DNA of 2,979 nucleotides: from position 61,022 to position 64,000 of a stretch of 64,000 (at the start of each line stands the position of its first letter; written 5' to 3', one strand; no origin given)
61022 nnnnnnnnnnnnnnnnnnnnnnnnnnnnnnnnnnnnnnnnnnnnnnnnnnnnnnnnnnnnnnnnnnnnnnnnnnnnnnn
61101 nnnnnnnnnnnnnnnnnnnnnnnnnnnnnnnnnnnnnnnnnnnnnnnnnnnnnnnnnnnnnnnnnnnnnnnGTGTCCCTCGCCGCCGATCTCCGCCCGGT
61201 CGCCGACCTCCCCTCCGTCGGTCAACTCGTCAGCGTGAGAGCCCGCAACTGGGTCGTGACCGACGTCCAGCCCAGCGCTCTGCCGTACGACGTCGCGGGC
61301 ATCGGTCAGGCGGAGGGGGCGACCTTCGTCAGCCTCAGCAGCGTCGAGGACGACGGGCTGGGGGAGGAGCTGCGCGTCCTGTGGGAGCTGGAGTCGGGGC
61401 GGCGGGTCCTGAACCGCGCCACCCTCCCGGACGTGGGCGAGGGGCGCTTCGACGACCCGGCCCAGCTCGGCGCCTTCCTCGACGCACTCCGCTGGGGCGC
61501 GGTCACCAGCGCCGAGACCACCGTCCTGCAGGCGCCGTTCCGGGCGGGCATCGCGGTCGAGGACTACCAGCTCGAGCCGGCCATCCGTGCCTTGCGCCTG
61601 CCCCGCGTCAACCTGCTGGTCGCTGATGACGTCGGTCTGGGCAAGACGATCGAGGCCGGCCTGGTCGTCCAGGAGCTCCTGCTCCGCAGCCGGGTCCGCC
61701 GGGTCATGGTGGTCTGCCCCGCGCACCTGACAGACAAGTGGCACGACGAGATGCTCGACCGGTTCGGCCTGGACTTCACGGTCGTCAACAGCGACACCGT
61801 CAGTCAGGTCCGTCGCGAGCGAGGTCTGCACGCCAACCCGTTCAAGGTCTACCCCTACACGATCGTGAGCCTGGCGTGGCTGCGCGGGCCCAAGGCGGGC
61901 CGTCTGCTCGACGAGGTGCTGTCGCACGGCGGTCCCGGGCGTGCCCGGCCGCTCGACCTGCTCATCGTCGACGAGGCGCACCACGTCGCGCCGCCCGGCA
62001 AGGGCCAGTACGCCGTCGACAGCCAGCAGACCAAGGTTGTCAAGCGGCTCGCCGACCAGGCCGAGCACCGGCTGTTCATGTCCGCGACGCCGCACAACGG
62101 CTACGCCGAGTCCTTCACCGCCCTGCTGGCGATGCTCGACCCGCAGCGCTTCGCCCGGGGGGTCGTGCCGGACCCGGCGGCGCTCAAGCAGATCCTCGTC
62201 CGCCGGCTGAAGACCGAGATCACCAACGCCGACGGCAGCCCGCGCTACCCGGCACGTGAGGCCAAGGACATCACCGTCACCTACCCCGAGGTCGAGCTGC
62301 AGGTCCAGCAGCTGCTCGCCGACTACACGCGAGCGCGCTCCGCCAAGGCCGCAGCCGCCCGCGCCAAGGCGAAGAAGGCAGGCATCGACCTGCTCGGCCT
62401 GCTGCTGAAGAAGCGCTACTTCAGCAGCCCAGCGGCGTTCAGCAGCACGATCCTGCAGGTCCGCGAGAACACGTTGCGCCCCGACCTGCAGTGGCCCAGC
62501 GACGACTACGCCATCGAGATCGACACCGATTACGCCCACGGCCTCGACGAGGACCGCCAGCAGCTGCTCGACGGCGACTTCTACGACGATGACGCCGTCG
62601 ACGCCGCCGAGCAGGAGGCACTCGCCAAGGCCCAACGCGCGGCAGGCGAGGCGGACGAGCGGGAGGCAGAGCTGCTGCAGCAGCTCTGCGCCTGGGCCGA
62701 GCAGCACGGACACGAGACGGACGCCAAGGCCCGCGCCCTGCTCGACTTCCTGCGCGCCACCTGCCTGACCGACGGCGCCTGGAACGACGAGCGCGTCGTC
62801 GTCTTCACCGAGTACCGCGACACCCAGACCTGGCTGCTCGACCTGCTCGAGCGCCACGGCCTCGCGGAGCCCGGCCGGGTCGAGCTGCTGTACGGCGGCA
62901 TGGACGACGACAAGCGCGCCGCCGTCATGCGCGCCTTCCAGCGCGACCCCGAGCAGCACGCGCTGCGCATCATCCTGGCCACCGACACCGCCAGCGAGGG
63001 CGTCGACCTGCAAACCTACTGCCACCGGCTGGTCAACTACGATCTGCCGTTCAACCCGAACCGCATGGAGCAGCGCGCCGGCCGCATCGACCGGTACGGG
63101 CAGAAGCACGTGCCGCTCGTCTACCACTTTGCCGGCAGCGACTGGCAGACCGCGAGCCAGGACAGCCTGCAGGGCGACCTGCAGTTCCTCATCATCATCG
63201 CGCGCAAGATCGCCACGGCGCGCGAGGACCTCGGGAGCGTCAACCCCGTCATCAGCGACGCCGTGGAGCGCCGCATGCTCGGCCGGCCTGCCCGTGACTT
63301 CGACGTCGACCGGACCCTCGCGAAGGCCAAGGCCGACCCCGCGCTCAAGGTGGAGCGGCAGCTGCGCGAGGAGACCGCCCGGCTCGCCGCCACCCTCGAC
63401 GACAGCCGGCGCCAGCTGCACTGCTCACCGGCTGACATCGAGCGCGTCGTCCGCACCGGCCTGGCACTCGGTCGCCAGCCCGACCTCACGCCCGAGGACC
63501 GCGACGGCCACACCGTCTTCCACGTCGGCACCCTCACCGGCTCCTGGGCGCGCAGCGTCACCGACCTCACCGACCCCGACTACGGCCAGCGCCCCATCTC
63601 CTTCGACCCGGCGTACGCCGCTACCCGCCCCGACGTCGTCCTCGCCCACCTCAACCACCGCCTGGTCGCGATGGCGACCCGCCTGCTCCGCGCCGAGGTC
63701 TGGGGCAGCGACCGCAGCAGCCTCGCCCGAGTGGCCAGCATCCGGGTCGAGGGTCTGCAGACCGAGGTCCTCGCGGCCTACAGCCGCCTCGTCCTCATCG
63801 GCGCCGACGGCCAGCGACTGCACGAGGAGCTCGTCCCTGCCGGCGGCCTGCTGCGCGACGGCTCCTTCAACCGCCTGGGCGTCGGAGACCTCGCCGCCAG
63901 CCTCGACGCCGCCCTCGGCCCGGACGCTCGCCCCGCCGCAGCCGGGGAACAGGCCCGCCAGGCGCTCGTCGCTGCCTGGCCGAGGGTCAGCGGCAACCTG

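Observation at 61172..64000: Unlisted open-ended SNF2 helicase ORF: probably the first gene of a defence locus (DISARM class-1-like) that runs off the window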

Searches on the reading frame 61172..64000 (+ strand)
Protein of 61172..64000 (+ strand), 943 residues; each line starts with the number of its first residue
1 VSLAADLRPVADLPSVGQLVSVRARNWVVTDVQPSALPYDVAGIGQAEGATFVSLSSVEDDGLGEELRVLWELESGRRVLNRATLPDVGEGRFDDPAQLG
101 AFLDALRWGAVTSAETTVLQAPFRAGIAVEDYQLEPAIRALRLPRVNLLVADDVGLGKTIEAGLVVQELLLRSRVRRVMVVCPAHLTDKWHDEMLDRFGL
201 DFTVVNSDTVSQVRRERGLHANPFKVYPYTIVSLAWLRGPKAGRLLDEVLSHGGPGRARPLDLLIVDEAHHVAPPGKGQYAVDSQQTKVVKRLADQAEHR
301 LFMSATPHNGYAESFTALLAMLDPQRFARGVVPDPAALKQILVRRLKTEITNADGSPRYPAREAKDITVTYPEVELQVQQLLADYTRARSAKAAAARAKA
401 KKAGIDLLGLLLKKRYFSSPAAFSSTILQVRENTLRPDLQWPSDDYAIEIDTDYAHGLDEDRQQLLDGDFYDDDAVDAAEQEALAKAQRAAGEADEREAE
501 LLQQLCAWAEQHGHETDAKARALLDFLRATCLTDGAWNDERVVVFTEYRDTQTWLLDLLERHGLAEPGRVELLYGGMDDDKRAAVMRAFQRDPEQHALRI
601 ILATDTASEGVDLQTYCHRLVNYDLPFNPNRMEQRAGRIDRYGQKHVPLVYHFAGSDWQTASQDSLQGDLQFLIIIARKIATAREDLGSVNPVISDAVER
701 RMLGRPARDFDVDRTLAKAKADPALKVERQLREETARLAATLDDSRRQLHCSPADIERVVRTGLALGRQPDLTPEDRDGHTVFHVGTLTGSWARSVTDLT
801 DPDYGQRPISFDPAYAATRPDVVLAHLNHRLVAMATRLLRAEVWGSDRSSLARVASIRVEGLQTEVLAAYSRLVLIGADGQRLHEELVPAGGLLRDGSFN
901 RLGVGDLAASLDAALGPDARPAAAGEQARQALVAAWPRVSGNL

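Call 4: search_protein_families(library=pfam, proteins=[window:61172-64000:+], max_evalue=0.01)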
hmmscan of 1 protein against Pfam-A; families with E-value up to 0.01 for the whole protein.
window:61172-64000:+ (943 aa): 5 families
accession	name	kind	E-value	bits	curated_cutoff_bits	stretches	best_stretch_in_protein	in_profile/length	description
PF00271.37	Helicase_C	-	1.4e-16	61.2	23.5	1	538-643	14-110/110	Helicase conserved C-terminal domain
PF00176.29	SNF2-rel_dom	-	1.1e-11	44.9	24.9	1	144-328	16-184/290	SNF2-related domain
PF04851.21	ResIII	-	4.3e-06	27.2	22.5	1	147-308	25-163/164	Type III restriction enzyme, res subunit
PF00270.35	DEAD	-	8.7e-06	26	26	1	145-309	14-162/167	DEAD/DEAH box helicase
PF13307.12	Helicase_C_2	-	0.00081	19.9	25.3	1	541-645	11-116/170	Helicase C-terminal domain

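Call 5: search_protein_families(library=padloc, proteins=[window:61172-64000:+], max_evalue=0.01)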
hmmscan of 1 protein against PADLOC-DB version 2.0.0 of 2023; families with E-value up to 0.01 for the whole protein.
window:61172-64000:+ (943 aa): 41 families (the best 25 are shown)
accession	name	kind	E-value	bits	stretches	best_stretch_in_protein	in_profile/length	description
PDLC02621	DrmD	-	0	1173.7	1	10-940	9-920/1040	DrmD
PDLC02572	DrmA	-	3.8e-302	1003.1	1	11-942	11-922/1043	DrmA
PDLC02633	DrmD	-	1.2e-228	759.2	1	11-844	9-838/839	DrmD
PDLC02632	DrmD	-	1.2e-209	696.1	1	11-648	13-630/662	DrmD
PDLC02624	DrmD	-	8.9e-145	481.7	1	166-774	2-596/652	DrmD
PDLC02622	DrmD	-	2.2e-126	420.2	1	4-395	6-388/422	DrmD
PDLC02625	DrmD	-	1.8e-108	362.1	1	315-894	66-618/792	DrmD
PDLC02500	BrxHI|BrxHII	-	1.5e-77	260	1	115-651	77-582/933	BrxHI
PDLC02629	DrmD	-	1e-76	256.4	1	561-914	5-364/508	DrmD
PDLC02504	BrxHI|BrxHII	-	3e-76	255.2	1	127-658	108-597/971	BrxHII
PDLC00659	HmaA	-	2.6e-75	252.1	1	147-650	124-618/1176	SNF2 helicase / DEAD-box helicase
PDLC02618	DrmD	-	5.8e-62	207.5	1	16-276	6-252/273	DrmD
PDLC02623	DrmD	-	2.6e-56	189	2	132-328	105-300/1040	DrmD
PDLC02620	DrmD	-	6.2e-50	168.1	1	139-702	111-630/1060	DrmD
PDLC02853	DpdE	-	1.4e-45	153.6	2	121-325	86-286/985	DpdE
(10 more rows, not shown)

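Call 6: search_protein_families(library=ncbifam, proteins=[window:61172-64000:+], max_evalue=0.01)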
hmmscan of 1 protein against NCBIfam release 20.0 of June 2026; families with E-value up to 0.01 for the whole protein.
window:61172-64000:+ (943 aa): 19 families
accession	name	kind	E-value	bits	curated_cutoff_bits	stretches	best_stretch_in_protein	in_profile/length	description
NF038317.1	DISARM_DrmD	equivalog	0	1139.9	610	1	14-939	2-904/1021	DISARM system SNF2-like helicase DrmD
NF041062.1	DpdE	equivalog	7.4e-57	193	500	2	125-328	150-318/1048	protein DpdE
NF003426.0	PRK04914.1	equivalog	2.1e-48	165.3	576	2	144-328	171-337/959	RNA polymerase-associated protein RapA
NF042964.1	phospholipD_antiphage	equivalog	1.3e-39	136.3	1100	2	478-646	635-793/895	phospholipase D-like domain-containing anti-phage protein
NF038318.1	DISARM_DrmD_b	equivalog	2.5e-38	131.8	950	2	469-647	341-535/868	DISARM system SNF2-like helicase DrmD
NF008394.0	PRK11192.1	equivalog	2.5e-11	43.1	507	1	463-646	182-345/441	ATP-dependent RNA helicase SrmB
NF010337.0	PRK13766.1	equivalog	2.6e-10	39.1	610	1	515-644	345-470/781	Hef nuclease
NF053631.1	RNA_helic_CshA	equivalog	1.7e-09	37.1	646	1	569-647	263-336/434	degradosome RNA helicase CshA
NF002340.1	PRK01297.1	equivalog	2.5e-09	36.4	564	1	460-651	183-352/372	ATP-dependent RNA helicase RhlB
NF041790.1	anti-phage_ZorD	equivalog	3.5e-09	35.2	1500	2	537-651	920-1033/1035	type I Zorya anti-phage system protein ZorD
NF053710.1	RNA_heli_RhlE2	exception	2.1e-08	33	925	1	520-644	236-345/635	RNA helicase RhlE2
NF008744.0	PRK11776.1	equivalog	4.3e-08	32.2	524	1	459-647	176-341/460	ATP-dependent RNA helicase DbpA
NF003419.0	PRK04837.1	equivalog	3.1e-07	29.4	588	1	532-647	250-355/424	ATP-dependent RNA helicase RhlB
TIGR04095.1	dnd_restrict_1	equivalog_domain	1.5e-06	27.5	600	1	130-316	10-177/451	DNA phosphorothioation system restriction enzyme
NF007882.0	PRK10590.1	equivalog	5.5e-06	25.6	743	1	510-641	221-338/456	ATP-dependent RNA helicase RhlE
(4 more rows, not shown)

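Call 11: find_related_loci(query=window:61172-64000:+, collection=genome_contigs, flank=10000)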
Query window:61172-64000:+ (943 aa) in genome_contigs; peptide patterns used: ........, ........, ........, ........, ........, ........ (x = any residue, [..] = any of these).
144 stretches matched a pattern; 24 encode a relative of the query (tblastn E <= 1e-3); 23 distinct loci.
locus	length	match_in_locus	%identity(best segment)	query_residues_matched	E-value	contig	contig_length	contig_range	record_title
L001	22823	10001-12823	73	13-943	0e+0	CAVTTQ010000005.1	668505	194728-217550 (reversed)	MAG: uncultured Actinomycetota bacterium isolate MFD09671.bin.3.178 genome assembly, contig: contig_40746, whole genome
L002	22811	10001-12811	82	11-943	0e+0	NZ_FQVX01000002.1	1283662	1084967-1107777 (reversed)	Geodermatophilus nigrescens strain DSM 45408, whole genome shotgun sequence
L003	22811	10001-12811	49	14-943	0e+0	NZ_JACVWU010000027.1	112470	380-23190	Streptomyces sp. TRM68416 27, whole genome shotgun sequence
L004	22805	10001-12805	49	14-943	0e+0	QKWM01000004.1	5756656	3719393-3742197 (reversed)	Streptomyces sp. SW4 SW4_1_1, whole genome shotgun sequence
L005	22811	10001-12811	49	14-943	0e+0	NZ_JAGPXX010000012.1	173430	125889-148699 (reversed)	Streptomyces sp. F63 F63_contig_12, whole genome shotgun sequence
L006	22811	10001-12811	49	14-943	0e+0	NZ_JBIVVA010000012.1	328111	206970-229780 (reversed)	Streptomyces sp. NPDC091279 NPDC091279_165_H2.ctg-0012, whole genome shotgun sequence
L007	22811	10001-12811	49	14-943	0e+0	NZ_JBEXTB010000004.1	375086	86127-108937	Streptomyces sp. NPDC006193 NPDC006193_37_E1.ctg-0004, whole genome shotgun sequence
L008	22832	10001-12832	49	10-943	0e+0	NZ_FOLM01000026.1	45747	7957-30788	Streptomyces aidingensis strain CGMCC 4.5739, whole genome shotgun sequence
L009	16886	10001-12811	49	14-943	0e+0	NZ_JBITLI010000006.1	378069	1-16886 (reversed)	Streptomyces sp. NPDC049813 NPDC049813_364_H12.ctg-0006, whole genome shotgun sequence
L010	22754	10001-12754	50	14-922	0e+0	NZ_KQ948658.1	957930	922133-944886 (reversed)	Streptomyces canus strain DSM 40017 PRJNA299229_s003, whole genome shotgun sequence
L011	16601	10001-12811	49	14-943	0e+0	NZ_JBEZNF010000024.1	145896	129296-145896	Streptomyces sp. NPDC048057 NPDC048057_50_B4.ctg-0024, whole genome shotgun sequence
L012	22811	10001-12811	49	14-943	0e+0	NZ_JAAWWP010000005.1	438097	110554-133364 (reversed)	Streptomyces physcomitrii strain LD120 Scaffold5, whole genome shotgun sequence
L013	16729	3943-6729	46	9-922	0e+0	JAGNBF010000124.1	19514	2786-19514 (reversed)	MAG: Chloroflexota bacterium isolate Go_Eff_bin_125 Go_Eff_5163_length_19514_cov_13.160004, whole genome shotgun sequenc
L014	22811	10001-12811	49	14-943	0e+0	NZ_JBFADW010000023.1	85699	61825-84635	Streptomyces sp. NPDC020766 NPDC020766_142_H2.ctg-0023, whole genome shotgun sequence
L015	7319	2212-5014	88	1-930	0e+0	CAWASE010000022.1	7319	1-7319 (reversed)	MAG: uncultured Actinomycetes bacterium isolate MFD02581.bin.1.225 genome assembly, contig: contig_44033, whole genome s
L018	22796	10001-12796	45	10-938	0e+0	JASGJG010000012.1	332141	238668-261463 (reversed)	MAG: Armatimonas sp. isolate 5N410 JMF-2111-06-0005.ont.bin.410_11, whole genome shotgun sequence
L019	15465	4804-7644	46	4-937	0e+0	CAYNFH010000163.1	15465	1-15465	MAG TPA_asm: uncultured Chthonomonadaceae bacterium isolate SRP272529_co1_250 genome assembly, contig: NODE_6613_length_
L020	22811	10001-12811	49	14-943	0e+0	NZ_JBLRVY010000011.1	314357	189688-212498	Streptomyces sp. 4F14 4F-14NODE_11_length_314357_cov_129.696405, whole genome shotgun sequence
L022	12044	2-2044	42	262-938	4e-140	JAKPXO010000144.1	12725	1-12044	MAG: Acidobacteriota bacterium isolate USPA_metabat.87 k141_118948, whole genome shotgun sequence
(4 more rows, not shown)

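Call 15: search_protein_families(library=padloc, proteins=[L002:9968-13168:+, L002:13030-17238:+, L002:17235-21110:+, L002:20999-22810:+, L002:6976-8463:+, L002:8851-9600:+, L002:6005-6979:+, L002:4973-5899:+], max_evalue=0.00001)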
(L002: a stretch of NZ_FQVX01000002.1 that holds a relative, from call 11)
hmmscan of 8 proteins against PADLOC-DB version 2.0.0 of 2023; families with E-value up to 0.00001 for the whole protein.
L002:9968-13168:+ (1066 aa): 36 families (the best 25 are shown)
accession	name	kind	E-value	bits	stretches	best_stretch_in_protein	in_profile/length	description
PDLC02621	DrmD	-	0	1268.1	1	10-1062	8-1035/1040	DrmD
PDLC02572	DrmA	-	0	1102.1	1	10-1063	9-1036/1043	DrmA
PDLC02633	DrmD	-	3e-225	748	1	11-843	8-838/839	DrmD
PDLC02632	DrmD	-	5.2e-209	694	1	12-647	13-630/662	DrmD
PDLC02624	DrmD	-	1.8e-146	487.3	1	167-773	2-596/652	DrmD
PDLC02622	DrmD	-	2.2e-130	433.3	1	10-418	11-410/422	DrmD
PDLC02625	DrmD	-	5.7e-110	367.1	1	305-1058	57-777/792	DrmD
PDLC02629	DrmD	-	6.9e-96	319.7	1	557-1062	2-500/508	DrmD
PDLC00659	HmaA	-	3.9e-73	244.9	1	148-686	124-646/1176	SNF2 helicase / DEAD-box helicase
PDLC02500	BrxHI|BrxHII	-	1.2e-72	243.9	1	116-652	77-584/933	BrxHI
PDLC02504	BrxHI|BrxHII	-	5.2e-70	234.5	1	128-657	108-597/971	BrxHII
PDLC02618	DrmD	-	5.5e-61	204.3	1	17-277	6-252/273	DrmD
PDLC02628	DrmD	-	3.4e-58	195.2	1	718-1062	26-365/373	DrmD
PDLC02623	DrmD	-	1.2e-56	190.2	2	133-328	105-299/1040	DrmD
PDLC02620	DrmD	-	8.8e-52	174.2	1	140-703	111-632/1060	DrmD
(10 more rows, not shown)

L002:13030-17238:+ (1402 aa): 25 families
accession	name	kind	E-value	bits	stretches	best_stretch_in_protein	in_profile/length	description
PDLC02643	DrmMI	-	0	1180.2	1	60-1374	9-1312/1347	DrmMI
PDLC02638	DrmMI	-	8.5e-215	713.9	1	61-994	7-934/935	DrmMI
PDLC03618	REase_MTase_IIG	-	6e-184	611.7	1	62-1328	8-1262/1429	Type IIG restriction enzyme-methyltransferase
PDLC02645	DrmMI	-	3e-151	503.3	1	62-819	8-729/772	DrmMI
PDLC02644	DrmMI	-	2.8e-117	391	1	570-1340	15-825/988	DrmMI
PDLC02642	DrmMI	-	6.2e-83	277.2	1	63-639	10-571/594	DrmMI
PDLC02639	DrmMI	-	1.1e-78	263.4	3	592-869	222-474/803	DrmMI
PDLC02646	DrmMI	-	2.2e-76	255.6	1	682-1276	1-638/792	DrmMI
PDLC03622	REase_MTase_IIG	-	4.5e-56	188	2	206-526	4-323/1524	Type IIG restriction enzyme-methyltransferase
PDLC02640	DrmMI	-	7.2e-52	174.2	1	120-503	72-446/1015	DrmMI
PDLC03620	REase_MTase_IIG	-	2.2e-25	86.5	2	607-940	544-864/1378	Type IIG restriction enzyme-methyltransferase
PDLC03604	REase_MTase_IIG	-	1.7e-23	80.6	2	607-760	343-474/1011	Type IIG restriction enzyme-methyltransferase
PDLC03627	REase_MTase_IIG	-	3.9e-23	79.2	1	932-1254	564-901/1136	Type IIG restriction enzyme-methyltransferase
PDLC03599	REase_MTase_IIG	-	6.7e-21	71.9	1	931-1260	470-830/959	Type IIG restriction enzyme-methyltransferase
PDLC03611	REase_MTase_IIG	-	1.7e-19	66.8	1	605-782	501-655/1532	Type IIG restriction enzyme-methyltransferase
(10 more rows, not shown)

L002:17235-21110:+ (1291 aa): 9 families
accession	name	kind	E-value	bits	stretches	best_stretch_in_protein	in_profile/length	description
PDLC02575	DrmA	-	7.2e-282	935.1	1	316-1221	7-829/837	DrmA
PDLC02567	DrmA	-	2.3e-223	742.4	1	90-1248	656-1748/1750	DrmA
PDLC02571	DrmA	-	1.9e-188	626.6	3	664-955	767-1049/1282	DrmA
PDLC02577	DrmA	-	4.3e-174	578.5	2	518-964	8-446/697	DrmA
PDLC02568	DrmA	-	7.1e-108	359.8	2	610-945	26-357/611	DrmA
PDLC02576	DrmA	-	1.7e-61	206.2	1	443-1110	498-1105/1235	DrmA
PDLC02574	DrmA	-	2.9e-60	201.6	1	992-1220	25-252/269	DrmA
PDLC02573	DrmA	-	2.6e-10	36.9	0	996-1103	787-893/1018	DrmA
PDLC02570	DrmA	-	4.8e-06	23.2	0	998-1088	576-663/851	DrmA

L002:20999-22810:+ (604 aa): 3 families
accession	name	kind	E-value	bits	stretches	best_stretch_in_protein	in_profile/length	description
PDLC02579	DrmB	-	1.8e-49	166.4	1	356-604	9-253/314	DrmB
PDLC02584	DrmB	-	2.9e-46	156.2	1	241-601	17-379/445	DrmB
PDLC02583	DrmB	-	6.4e-45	152.3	1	137-601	93-551/606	DrmB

L002:6976-8463:+ (495 aa): 2 families
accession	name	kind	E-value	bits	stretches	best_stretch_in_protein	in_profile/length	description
PDLC04409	PDC-M09B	-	5.9e-09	33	1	312-419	322-427/480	-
PDLC04408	PDC-M09B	-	3.7e-06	23.7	1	311-372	329-390/486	-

L002:8851-9600:+ (249 aa): 0 families

L002:6005-6979:+ (324 aa): 2 families
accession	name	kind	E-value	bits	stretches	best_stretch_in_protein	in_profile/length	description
PDLC04406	PDC-M09A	-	2.3e-22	77.9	1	115-298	140-324/330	-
PDLC04407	PDC-M09A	-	9.8e-20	69.2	1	116-294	98-277/282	-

L002:4973-5899:+ (308 aa): 0 families

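Call 16: search_protein_families(library=pfam, proteins=[L002:9968-13168:+, L002:13030-17238:+, L002:17235-21110:+, L002:20999-22810:+, L002:6976-8463:+, L002:8851-9600:+, L002:6005-6979:+, L002:4973-5899:+], max_evalue=0.001)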
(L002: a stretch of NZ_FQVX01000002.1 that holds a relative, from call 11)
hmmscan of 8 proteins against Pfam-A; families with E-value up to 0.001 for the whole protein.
L002:9968-13168:+ (1066 aa): 4 families
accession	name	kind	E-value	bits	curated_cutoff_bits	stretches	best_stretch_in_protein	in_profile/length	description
PF00271.37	Helicase_C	-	7.7e-17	62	23.5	1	537-642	14-110/110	Helicase conserved C-terminal domain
PF00176.29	SNF2-rel_dom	-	7.6e-12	45.4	24.9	1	145-329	16-184/290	SNF2-related domain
PF04851.21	ResIII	-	5.9e-07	30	22.5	1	148-309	25-163/164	Type III restriction enzyme, res subunit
PF00270.35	DEAD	-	2.9e-06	27.6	26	1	145-309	13-161/167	DEAD/DEAH box helicase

L002:13030-17238:+ (1402 aa): 4 families
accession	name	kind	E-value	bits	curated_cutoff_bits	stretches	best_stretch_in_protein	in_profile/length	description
PF07669.17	Eco57I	-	6.7e-17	62.5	25.3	1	735-997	1-137/171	Eco57I restriction-modification methylase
PF20473.4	MmeI_Mtase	-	1.4e-13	51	27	2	657-758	11-86/259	MmeI, DNA-methyltransferase domain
PF20466.3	MmeI_TRD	-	2.5e-05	24.2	27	1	1084-1271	23-203/207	MmeI, target recognition domain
PF02384.22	N6_Mtase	-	0.00028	20.7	20.4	0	620-756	25-99/311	N-6 DNA Methylase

L002:17235-21110:+ (1291 aa): 1 family
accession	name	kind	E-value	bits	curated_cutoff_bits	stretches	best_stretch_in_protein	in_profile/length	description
PF00271.37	Helicase_C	-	3.8e-07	30.8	23.5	1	998-1046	60-108/110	Helicase conserved C-terminal domain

L002:20999-22810:+ (604 aa): 1 family
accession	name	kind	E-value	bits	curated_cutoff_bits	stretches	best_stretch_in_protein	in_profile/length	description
PF09369.15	MZB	-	2.4e-06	28.6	24.2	1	532-599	1-61/80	MrfA Zn-binding domain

L002:6976-8463:+ (495 aa): 0 families

L002:8851-9600:+ (249 aa): 1 family
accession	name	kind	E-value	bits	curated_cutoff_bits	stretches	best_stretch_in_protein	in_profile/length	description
PF17338.8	GP88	-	2.8e-46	158.6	24.4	1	1-235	1-227/230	Gene product 88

L002:6005-6979:+ (324 aa): 0 families

L002:4973-5899:+ (308 aa): 0 families

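Call 17: find_homologous_proteins(query=window:61172-64000:+, max_evalue=1e-50)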
Query window:61172-64000:+ (943 aa): 7934 proteins with E <= 1e-50 among 8000 candidates; the best 120 are listed.
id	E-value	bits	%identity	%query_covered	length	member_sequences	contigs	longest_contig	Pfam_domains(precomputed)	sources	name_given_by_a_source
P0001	0.0e+0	2100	100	100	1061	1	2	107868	PF00270.36,PF00176.30,PF00271.38,PF04851.22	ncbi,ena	-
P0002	0.0e+0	1845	87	100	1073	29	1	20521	PF00270.36,PF00176.30,PF00271.38,PF04851.22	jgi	jgi:superfamily II DNA or RNA helicase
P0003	0.0e+0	1813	85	100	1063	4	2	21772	PF00176.30,PF00271.38,PF04851.22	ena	-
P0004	0.0e+0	1812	85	100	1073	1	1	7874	PF00270.36,PF00176.30,PF00271.38,PF04851.22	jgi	jgi:superfamily II DNA or RNA helicase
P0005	0.0e+0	1804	86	100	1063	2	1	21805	PF00270.36,PF00176.30,PF00271.38,PF04851.22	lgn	-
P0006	0.0e+0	1792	85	100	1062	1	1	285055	PF00270.36,PF00176.30,PF00271.38,PF04851.22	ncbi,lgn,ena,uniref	ncbi:MAG TPA: DISARM system SNF2-like helicase DrmD [Jatrophihabitans sp.]|uniref:DISARM system SNF2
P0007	0.0e+0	1791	85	100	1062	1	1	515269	PF00270.36,PF00176.30,PF00271.38,PF04851.22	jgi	jgi:SNF2 family DNA or RNA helicase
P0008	0.0e+0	1738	83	100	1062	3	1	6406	PF00270.36,PF00176.30,PF00271.38,PF04851.22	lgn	-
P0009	0.0e+0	1697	82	99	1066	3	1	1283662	PF00270.36,PF00176.30,PF00271.38,PF04851.22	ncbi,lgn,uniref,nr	ncbi:DISARM system SNF2-like helicase DrmD [Geodermatophilus nigrescens]|uniref:Superfamily II DNA o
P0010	0.0e+0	1646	82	96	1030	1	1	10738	PF00270.36,PF00176.30,PF00271.38,PF04851.22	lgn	-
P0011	0.0e+0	1544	75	99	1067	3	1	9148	PF00176.30,PF00271.38,PF04851.22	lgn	-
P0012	0.0e+0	1532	74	99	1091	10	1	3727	PF00270.36,PF00176.30,PF00271.38,PF04851.22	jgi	-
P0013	0.0e+0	1461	73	99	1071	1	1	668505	PF00270.36,PF00176.30,PF00271.38,PF04851.22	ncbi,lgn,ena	-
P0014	0.0e+0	1251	63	99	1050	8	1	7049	PF00270.36,PF00176.30,PF00271.38,PF04851.22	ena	-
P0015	0.0e+0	1250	64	99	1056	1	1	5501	PF00270.36,PF00176.30,PF00271.38,PF04851.22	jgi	jgi:superfamily II DNA or RNA helicase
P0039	0.0e+0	1173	61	100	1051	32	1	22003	PF00270.36,PF00176.30,PF00271.38,PF04851.22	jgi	jgi:superfamily II DNA or RNA helicase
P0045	0.0e+0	1139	61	95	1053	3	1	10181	PF00270.36,PF00176.30,PF00271.38,PF04851.22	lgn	-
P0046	0.0e+0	1139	58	100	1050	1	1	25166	PF00176.30,PF00271.38,PF04851.22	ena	-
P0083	1.1e-270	919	51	99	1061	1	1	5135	PF00176.30,PF00271.38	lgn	-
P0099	4.6e-267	907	51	100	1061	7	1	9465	PF00176.30,PF00271.38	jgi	jgi:superfamily II DNA or RNA helicase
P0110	1.9e-265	902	51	94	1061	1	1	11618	PF00176.30,PF00271.38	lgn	-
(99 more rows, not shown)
